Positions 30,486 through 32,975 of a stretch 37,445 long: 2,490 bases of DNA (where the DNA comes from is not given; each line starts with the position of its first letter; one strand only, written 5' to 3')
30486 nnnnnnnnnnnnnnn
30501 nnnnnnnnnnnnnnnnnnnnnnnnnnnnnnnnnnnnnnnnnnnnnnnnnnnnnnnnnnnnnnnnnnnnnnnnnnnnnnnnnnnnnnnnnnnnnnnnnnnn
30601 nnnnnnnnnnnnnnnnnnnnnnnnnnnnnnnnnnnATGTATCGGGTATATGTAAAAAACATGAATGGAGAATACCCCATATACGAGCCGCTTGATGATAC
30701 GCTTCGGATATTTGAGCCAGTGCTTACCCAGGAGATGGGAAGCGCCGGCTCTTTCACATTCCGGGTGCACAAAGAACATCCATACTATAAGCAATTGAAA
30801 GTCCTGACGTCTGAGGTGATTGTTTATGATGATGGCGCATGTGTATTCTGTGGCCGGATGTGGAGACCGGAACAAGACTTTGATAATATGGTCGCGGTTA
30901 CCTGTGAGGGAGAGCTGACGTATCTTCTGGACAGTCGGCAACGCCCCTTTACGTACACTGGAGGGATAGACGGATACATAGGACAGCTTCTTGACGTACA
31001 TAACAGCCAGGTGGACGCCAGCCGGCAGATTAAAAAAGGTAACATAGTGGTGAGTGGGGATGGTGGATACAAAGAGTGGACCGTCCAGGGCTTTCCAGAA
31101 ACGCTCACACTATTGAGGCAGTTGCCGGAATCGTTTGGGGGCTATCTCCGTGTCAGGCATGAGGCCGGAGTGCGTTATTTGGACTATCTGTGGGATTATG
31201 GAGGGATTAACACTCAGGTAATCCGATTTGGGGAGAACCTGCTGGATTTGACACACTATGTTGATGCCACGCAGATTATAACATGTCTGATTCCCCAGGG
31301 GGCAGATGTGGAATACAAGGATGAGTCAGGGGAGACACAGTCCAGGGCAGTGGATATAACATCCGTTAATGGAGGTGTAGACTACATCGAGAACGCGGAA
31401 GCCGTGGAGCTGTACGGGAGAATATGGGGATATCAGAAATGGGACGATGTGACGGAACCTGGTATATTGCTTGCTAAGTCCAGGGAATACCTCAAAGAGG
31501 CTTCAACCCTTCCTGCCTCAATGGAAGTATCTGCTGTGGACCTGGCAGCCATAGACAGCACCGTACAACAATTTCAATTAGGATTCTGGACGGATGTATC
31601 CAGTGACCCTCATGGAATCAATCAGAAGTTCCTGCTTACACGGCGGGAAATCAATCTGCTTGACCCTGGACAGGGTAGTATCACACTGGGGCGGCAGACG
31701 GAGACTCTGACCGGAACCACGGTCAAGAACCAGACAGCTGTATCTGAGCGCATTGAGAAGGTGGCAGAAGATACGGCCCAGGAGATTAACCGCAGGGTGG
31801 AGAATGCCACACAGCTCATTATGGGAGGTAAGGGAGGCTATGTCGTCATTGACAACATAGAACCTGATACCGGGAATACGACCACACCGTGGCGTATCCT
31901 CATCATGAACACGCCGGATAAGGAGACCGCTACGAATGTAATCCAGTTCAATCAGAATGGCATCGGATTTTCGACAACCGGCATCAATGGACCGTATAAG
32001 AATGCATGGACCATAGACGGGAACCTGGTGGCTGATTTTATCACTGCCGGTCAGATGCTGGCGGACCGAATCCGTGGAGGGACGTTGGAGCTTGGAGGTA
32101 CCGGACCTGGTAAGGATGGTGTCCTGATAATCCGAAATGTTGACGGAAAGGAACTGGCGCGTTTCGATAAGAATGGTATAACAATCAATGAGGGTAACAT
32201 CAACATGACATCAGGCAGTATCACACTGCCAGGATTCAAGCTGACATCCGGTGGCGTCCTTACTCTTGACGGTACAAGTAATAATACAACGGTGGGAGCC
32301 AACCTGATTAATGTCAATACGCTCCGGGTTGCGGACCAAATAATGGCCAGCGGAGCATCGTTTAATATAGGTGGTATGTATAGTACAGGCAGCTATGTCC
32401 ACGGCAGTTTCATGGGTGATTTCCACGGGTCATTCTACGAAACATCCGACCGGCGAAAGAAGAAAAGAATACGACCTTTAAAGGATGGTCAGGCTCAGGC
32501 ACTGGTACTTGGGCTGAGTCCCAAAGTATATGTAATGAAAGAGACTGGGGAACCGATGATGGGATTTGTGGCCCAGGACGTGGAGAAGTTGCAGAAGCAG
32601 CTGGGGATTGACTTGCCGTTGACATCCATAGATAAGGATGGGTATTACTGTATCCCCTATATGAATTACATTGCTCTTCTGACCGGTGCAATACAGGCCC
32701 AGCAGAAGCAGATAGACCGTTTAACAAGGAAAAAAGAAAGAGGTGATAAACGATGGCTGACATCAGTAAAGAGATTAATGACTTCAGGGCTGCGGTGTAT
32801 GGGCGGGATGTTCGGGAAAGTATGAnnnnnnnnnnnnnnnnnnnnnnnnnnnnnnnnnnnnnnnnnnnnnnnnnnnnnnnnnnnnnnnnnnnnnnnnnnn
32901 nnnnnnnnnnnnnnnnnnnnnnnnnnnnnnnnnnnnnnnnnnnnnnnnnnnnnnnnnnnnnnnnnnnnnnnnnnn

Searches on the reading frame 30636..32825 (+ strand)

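Call 91: search_protein_families(library=pfam, proteins=[window:30636-32825:+], max_evalue=0.001)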
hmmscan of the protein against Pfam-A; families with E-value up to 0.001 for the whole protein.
window:30636-32825:+ (729 aa): 2 families
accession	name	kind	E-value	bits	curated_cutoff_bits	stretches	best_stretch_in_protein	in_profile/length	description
PF06605.17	Prophage_tail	-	2e-19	70.7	31.3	1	147-362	48-247/250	Prophage endopeptidase tail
PF13884.11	Peptidase_S74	-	3.7e-07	30.8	22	1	604-657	1-57/58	Chaperone of endosialidase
